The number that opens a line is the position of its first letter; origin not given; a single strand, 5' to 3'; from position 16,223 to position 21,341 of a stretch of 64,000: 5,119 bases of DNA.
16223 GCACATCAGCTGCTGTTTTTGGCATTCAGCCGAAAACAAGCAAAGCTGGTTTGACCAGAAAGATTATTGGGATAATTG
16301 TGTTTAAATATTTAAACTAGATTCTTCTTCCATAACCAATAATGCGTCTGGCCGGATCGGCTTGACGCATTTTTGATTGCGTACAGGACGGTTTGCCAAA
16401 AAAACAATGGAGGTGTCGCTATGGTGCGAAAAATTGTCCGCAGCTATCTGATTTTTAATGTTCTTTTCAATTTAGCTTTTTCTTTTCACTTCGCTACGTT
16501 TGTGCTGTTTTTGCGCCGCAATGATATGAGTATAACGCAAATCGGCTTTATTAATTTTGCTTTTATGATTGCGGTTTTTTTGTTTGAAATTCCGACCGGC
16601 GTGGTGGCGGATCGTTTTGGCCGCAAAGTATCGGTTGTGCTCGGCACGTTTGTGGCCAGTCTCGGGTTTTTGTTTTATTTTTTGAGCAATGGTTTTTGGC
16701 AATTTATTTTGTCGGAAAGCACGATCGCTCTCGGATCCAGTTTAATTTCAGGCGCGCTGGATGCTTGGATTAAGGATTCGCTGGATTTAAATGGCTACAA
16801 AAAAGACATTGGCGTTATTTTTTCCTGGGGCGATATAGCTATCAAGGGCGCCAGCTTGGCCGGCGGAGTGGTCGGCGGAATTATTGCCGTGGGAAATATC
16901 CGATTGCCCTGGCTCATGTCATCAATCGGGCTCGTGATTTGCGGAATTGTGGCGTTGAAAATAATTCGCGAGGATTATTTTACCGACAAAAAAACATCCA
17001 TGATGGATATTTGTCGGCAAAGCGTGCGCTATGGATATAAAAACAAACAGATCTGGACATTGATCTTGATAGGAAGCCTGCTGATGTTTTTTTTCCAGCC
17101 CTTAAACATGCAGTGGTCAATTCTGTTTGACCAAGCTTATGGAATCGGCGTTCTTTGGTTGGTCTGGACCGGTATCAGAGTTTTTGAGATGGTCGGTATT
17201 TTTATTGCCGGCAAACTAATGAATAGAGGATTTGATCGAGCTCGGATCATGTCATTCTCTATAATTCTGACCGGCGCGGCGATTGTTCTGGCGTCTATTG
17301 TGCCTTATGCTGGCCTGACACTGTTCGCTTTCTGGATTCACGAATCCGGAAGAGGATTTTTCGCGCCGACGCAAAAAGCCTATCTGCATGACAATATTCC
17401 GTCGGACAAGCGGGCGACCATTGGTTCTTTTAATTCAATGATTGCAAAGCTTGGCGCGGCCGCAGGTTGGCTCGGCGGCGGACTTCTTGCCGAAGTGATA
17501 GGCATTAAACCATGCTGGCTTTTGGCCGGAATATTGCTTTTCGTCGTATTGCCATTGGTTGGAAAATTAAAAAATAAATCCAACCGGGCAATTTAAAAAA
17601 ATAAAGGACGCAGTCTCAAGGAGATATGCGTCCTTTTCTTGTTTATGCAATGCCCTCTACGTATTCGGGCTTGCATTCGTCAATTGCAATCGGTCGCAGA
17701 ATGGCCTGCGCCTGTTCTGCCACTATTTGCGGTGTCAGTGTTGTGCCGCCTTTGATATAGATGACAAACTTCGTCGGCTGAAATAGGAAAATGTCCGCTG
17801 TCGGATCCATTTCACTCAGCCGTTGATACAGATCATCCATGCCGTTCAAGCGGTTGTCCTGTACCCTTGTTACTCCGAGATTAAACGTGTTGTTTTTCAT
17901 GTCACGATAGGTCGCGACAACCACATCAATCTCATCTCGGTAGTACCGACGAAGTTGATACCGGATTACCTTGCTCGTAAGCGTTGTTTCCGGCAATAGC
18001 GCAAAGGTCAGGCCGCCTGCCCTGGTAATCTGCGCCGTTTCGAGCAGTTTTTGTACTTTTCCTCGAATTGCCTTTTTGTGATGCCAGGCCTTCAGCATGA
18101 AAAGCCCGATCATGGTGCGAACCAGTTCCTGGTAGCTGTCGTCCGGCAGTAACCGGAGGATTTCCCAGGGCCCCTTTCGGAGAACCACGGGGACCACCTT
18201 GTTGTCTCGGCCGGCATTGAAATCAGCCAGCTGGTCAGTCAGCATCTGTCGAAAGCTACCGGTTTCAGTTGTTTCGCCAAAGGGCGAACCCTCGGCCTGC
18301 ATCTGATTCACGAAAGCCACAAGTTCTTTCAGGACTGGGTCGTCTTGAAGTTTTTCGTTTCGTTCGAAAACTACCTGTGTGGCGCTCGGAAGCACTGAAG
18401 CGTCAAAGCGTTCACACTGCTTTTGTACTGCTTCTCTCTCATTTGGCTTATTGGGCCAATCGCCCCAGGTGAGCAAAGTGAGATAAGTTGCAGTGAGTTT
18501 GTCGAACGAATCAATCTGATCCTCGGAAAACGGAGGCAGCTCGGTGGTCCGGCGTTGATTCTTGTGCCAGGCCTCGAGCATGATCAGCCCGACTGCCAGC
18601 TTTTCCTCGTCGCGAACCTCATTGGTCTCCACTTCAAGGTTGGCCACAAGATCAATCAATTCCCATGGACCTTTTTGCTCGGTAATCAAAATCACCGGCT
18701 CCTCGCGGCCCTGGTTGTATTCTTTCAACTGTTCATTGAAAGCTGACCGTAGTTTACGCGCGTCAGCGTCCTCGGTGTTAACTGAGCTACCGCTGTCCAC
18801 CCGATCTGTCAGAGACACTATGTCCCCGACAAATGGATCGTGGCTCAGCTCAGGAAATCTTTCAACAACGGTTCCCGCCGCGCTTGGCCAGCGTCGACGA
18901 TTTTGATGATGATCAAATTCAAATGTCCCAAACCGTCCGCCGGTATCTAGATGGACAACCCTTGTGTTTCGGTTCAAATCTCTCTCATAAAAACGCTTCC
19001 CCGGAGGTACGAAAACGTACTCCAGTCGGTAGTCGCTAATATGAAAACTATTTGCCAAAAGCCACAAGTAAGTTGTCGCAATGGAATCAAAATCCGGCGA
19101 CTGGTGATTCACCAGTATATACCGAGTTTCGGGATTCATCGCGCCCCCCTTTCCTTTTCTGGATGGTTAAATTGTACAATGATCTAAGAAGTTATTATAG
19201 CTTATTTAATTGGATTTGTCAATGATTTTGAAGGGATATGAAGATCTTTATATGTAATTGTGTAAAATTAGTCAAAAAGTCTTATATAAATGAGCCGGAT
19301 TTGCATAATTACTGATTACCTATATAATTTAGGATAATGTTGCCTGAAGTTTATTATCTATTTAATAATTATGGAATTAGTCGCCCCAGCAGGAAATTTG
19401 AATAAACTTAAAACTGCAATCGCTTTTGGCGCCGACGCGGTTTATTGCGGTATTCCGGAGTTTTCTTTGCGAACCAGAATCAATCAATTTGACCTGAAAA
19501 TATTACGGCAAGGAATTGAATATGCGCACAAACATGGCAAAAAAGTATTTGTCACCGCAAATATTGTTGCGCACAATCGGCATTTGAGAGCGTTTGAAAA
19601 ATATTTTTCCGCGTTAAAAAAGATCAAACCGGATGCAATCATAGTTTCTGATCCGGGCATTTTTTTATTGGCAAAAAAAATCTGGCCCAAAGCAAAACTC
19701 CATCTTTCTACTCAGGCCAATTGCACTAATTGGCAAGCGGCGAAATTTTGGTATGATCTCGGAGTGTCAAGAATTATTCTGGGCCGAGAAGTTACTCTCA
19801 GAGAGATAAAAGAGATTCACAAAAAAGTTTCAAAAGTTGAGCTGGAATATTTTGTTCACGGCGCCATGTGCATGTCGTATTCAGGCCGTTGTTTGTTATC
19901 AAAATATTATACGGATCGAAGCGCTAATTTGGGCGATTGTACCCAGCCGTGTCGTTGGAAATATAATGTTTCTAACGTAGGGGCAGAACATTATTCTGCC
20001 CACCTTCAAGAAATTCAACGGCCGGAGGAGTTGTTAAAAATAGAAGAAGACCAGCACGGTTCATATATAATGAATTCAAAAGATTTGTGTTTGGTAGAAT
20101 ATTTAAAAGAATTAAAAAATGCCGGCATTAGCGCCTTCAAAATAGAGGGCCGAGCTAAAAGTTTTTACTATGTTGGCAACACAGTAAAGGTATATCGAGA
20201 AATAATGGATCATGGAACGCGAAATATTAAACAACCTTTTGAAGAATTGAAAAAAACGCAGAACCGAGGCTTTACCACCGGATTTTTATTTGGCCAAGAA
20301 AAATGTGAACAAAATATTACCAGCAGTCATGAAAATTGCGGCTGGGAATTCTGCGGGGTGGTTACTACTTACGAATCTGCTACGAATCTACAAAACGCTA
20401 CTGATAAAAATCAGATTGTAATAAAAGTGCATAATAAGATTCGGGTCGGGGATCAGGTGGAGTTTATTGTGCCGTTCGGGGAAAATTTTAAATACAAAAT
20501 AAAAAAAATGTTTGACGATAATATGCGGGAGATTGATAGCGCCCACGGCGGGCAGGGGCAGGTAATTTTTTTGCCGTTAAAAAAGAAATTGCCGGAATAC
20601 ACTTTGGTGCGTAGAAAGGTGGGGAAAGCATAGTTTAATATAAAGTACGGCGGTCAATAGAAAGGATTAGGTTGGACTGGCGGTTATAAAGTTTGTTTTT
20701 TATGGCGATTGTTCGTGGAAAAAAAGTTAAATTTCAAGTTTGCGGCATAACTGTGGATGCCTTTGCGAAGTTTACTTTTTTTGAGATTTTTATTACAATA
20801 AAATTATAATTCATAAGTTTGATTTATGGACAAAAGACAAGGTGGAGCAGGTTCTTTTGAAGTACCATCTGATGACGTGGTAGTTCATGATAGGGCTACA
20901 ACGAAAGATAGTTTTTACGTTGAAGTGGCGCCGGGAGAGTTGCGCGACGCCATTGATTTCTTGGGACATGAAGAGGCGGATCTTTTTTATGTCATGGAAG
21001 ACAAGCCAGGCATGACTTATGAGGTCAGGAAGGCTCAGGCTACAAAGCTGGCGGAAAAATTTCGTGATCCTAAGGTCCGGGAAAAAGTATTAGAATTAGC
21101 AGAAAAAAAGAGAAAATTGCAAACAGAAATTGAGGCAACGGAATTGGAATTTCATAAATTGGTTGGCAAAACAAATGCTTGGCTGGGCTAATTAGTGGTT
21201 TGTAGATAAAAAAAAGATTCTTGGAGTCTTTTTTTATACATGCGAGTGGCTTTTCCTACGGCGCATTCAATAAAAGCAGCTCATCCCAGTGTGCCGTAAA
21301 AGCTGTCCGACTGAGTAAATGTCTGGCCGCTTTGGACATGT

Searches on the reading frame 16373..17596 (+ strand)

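Call 24: search_protein_families(library=pfam, proteins=[window:16373-17596:+], max_evalue=0.001)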
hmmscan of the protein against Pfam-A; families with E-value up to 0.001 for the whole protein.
window:16373-17596:+ (407 aa): 2 families
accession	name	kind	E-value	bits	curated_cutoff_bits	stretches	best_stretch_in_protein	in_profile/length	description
PF07690.21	MFS_1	-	1e-28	100.7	33.4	2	29-263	5-240/347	Major Facilitator Superfamily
PF12832.13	MFS_1_like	-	2.2e-07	30.7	25.2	1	44-380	23-369/373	MFS_1 like family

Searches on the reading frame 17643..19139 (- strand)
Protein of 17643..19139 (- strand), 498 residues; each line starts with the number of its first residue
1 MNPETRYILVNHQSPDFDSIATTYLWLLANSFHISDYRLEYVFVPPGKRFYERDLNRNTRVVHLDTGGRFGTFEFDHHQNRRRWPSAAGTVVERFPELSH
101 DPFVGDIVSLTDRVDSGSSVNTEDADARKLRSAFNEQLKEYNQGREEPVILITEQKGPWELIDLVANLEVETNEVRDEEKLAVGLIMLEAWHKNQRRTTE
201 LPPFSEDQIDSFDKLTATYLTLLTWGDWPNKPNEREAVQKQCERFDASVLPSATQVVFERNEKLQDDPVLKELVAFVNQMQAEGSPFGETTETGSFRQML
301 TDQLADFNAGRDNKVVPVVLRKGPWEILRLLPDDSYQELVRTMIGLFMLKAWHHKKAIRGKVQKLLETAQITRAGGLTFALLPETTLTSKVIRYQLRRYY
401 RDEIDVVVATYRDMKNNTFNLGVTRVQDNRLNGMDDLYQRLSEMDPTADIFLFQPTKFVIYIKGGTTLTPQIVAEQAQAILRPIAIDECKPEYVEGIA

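Call 12: search_protein_families(library=pfam, proteins=[window:17643-19139:-], max_evalue=0.01)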
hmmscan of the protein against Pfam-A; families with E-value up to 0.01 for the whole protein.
window:17643-19139:- (498 aa): 0 families

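Call 25: search_protein_families(library=phrogs, proteins=[window:17643-19139:-], max_evalue=0.01)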
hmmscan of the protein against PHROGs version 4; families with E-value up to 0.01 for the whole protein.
window:17643-19139:- (498 aa): 0 families

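Call 26: search_protein_families(library=ncbifam, proteins=[window:17643-19139:-], max_evalue=0.01)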
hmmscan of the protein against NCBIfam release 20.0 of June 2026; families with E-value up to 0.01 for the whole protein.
window:17643-19139:- (498 aa): 1 family
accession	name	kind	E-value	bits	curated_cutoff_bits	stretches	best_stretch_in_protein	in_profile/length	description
NF009431.0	PRK12790.1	equivalog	0.001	19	110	1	279-305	62-87/115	flagellar assembly peptidoglycan hydrolase FlgJ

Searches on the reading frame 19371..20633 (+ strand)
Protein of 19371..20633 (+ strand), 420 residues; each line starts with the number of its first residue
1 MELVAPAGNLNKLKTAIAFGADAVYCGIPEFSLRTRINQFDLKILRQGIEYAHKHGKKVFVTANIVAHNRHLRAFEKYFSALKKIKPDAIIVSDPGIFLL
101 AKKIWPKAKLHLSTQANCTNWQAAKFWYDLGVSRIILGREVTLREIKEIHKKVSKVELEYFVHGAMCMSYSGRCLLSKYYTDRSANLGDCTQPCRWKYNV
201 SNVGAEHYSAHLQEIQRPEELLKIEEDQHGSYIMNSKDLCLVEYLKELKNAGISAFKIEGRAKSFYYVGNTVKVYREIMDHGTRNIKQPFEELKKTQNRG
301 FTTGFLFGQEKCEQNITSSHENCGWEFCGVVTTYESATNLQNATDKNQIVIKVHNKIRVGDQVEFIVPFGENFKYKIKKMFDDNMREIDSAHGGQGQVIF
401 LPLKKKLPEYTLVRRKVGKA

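Call 12: search_protein_families(library=pfam, proteins=[window:19371-20633:+], max_evalue=0.01)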
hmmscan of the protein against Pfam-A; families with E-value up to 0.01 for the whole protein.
window:19371-20633:+ (420 aa): 2 families
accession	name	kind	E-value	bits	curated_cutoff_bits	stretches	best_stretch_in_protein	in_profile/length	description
PF01136.24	Peptidase_U32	-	2.9e-90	302.1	22.4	1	73-310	2-231/233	Peptidase family U32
PF16325.11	Peptidase_U32_C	-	1.9e-17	63.6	28.2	1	325-414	3-83/83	Peptidase family U32 C-terminal domain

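Call 14: find_related_loci(query=window:19371-20633:+, collection=genome_contigs, flank=10000)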
Query window:19371-20633:+ (420 aa) in genome_contigs; peptide patterns used: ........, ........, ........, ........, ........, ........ (x = any residue, [..] = any of these).
600 stretches matched a pattern (row limit reached: there are more); 596 encode a relative of the query (tblastn E <= 1e-3); the best 80 are kept; 80 distinct loci.
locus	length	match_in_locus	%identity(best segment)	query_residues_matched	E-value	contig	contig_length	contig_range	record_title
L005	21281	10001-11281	54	1-417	1e-149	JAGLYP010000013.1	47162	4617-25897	MAG: Candidatus Parcubacteria bacterium isolate RS_13_30 ZL320.bin.30.fa_13, whole genome shotgun sequence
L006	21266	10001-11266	54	1-419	6e-151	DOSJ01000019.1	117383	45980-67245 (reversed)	MAG TPA_asm: Candidatus Falkowbacteria bacterium isolate UBA12426 contig_109, whole genome shotgun sequence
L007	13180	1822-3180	51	1-419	3e-147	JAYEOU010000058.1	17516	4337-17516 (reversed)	MAG: Patescibacteria group bacterium isolate MAG021 MAG021_58, whole genome shotgun sequence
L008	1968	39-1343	50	2-417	5e-151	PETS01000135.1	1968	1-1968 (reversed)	MAG: Candidatus Falkowbacteria bacterium CG02_land_8_20_14_3_00_36_14 CG02_land_8_20_14_3.00_150_scaffold_50822_c, whole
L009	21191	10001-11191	54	1-417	3e-150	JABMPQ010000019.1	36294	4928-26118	MAG: Parcubacteria group bacterium isolate bin.624 k141_1790629, whole genome shotgun sequence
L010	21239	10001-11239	51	1-417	3e-139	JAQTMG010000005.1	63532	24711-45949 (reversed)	MAG: Patescibacteria group bacterium isolate STA_35 NODE_890_length_63532_cov_4.819888_Sandtown_A, whole genome shotgun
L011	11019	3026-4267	51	1-417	3e-139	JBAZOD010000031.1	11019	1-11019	MAG: Patescibacteria group bacterium isolate SO_2017_LW4_86 scaffold_11416_c1_LW137-91_2017, whole genome shotgun sequen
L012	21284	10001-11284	51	2-417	2e-136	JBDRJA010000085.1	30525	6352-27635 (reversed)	MAG: Patescibacteria group bacterium isolate MEGAHIT-group-1.615 k141_4752368, whole genome shotgun sequence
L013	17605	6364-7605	51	1-413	4e-135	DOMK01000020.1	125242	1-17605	MAG TPA_asm: Candidatus Magasanikbacteria bacterium isolate UBA11710 contig_1140, whole genome shotgun sequence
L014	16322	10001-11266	49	2-417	9e-135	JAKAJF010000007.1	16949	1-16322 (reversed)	MAG: bacterium isolate WY3.bin75 NODE_5705_length_16949_cov_1.237546, whole genome shotgun sequence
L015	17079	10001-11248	52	2-419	4e-134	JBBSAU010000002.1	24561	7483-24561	MAG: Patescibacteria group bacterium isolate La6_metabat2.044 La6_metabat2.044_K_2973550_L_24561_cov_38.5656, whole geno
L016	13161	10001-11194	51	2-406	6e-132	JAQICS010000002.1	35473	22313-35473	MAG: Patescibacteria group bacterium isolate GH54 k119_359226, whole genome shotgun sequence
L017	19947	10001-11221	52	1-417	2e-131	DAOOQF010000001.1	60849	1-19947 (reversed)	MAG TPA_asm: bacterium isolate AMR_MDS_2578 NODE_540_length_60849_cov_6.303270, whole genome shotgun sequence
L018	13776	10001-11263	50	1-417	3e-131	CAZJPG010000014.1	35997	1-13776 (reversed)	MAG TPA_asm: uncultured Gammaproteobacteria bacterium isolate SRP263991_co7_920 genome assembly, contig: NODE_1411_lengt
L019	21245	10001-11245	51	5-415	6e-131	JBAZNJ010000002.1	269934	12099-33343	MAG: Patescibacteria group bacterium isolate SO_2017_LW4_64 scaffold_118_c1_LW137-91_2017, whole genome shotgun sequence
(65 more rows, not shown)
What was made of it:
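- Tried and rejected: The GTDB scan gave at most 54% U32 identity (call 14).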

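Call 26: search_protein_families(library=ncbifam, proteins=[window:19371-20633:+], max_evalue=0.01)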
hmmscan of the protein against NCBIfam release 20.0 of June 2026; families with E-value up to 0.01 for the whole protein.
window:19371-20633:+ (420 aa): 4 families
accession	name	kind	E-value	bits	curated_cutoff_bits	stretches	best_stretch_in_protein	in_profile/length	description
NF011996.0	PRK15452.1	equivalog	9.5e-125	416.9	534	2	2-203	6-207/449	prephenate-dependent tRNA uridine(34) hydroxylase TrhP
NF047963.1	quinone_UbiU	equivalog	1e-55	189.2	440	1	1-288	1-301/331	ubiquinone anaerobic biosynthesis protein UbiU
NF047965.1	quinone_UbiV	equivalog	1e-12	48.2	275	1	52-310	56-289/292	ubiquinone anaerobic biosynthesis protein UbiV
NF011991.0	PRK15447.1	equivalog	1.4e-11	44.4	283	1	49-310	54-294/302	U32 family peptidase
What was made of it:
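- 19371..20633 (+): Intact U32-family (TrhP-like) gene. Its 20569-20611 segment is the counterpart of piece 1. Pfam Peptidase_U32 2.9e-90 (call 12); NCBIfam (call 26).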

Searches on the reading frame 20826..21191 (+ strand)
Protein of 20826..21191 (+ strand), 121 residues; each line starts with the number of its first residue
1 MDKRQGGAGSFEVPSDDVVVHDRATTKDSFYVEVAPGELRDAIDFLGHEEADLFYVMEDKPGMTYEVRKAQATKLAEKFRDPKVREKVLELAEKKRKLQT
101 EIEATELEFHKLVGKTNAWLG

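Call 12: search_protein_families(library=pfam, proteins=[window:20826-21191:+], max_evalue=0.01)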
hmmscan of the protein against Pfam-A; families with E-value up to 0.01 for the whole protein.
window:20826-21191:+ (121 aa): 0 families

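Call 17: find_encoding_contigs(protein=window:20826-21191:+, flank=10000, max_places=10)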
Protein window:20826-21191:+ (121 aa): 14 contigs read that carry it; 10 places shown.
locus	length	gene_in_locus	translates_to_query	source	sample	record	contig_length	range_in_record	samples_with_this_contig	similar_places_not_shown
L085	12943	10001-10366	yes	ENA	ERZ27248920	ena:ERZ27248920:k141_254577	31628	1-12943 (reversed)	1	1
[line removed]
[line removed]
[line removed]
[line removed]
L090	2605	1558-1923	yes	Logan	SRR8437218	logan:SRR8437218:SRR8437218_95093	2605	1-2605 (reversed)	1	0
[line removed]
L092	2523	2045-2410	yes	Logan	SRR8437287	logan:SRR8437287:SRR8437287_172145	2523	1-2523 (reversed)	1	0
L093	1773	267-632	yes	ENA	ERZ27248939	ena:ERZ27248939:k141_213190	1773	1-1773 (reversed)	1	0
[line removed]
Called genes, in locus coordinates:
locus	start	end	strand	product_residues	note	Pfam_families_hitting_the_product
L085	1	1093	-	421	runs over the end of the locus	PF00037:Fer4 (weak), PF12838:Fer4_7 (weak), PF13187:Fer4_9 (weak), PF13237:Fer4_10 (weak)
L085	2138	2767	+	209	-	PF02698:DUF218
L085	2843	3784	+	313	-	PF01784:DUF34_NIF3 (faint)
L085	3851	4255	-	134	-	-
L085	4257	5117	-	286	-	-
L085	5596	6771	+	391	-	PF07690:MFS_1, PF12832:MFS_1_like (weak), PF07690:MFS_1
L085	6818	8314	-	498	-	-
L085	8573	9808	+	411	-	PF01136:Peptidase_U32, PF16325:Peptidase_U32_C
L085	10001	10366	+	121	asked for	-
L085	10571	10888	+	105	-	-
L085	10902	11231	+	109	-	-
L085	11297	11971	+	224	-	-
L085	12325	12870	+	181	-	PF01330:RuvA_N, PF00633:HHH (faint), PF14520:HHH_5, PF21176:RecR_HhH (faint), PF07499:RuvA_C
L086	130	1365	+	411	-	PF01136:Peptidase_U32, PF16325:Peptidase_U32_C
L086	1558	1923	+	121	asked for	-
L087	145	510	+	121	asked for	-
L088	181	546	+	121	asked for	-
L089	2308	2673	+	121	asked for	-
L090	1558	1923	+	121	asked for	-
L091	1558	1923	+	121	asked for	-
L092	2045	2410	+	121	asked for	-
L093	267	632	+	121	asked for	-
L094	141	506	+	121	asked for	-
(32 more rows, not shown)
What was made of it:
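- Gene finders call it (call 17).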

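Call 25: search_protein_families(library=phrogs, proteins=[window:20826-21191:+], max_evalue=0.01)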
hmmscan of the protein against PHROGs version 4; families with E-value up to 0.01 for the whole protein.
window:20826-21191:+ (121 aa): 0 families

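Call 26: search_protein_families(library=ncbifam, proteins=[window:20826-21191:+], max_evalue=0.01)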
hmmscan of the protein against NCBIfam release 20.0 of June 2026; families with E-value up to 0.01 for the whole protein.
window:20826-21191:+ (121 aa): 0 families
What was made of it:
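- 20826..21191 (+): orf121: an orphan gene with its own promoter-like site (20781-20810) and a terminator-like hairpin (about 21207-21236). It forms the left inserted unit. No Pfam, PHROG or NCBIfam hit (calls 12, 25, 26).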

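Call 35: search_protein_representatives(protein=window:20826-21191:+)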
Query: 121 residues. Proteins with E-value up to 0.001 (for the whole library): 2; up to 1e-10: 1; up to 1e-30: 1. The best 2 are listed.
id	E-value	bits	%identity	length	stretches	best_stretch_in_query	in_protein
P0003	1.4e-73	260.3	100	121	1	1-121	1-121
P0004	3.8e-06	43.0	35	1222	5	67-99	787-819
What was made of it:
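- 20826..21191 (+): It finds only itself among 1.84 billion representatives (call 35).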

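Call 58: find_related_loci(query=window:20826-21191:+, collection=viral_contigs, flank=8000)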
Query window:20826-21191:+ (121 aa) in viral_contigs; peptide patterns used: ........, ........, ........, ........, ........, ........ (x = any residue, [..] = any of these).
21 stretches matched a pattern, but none encodes a relative of the query by tblastn (E <= 1e-3).
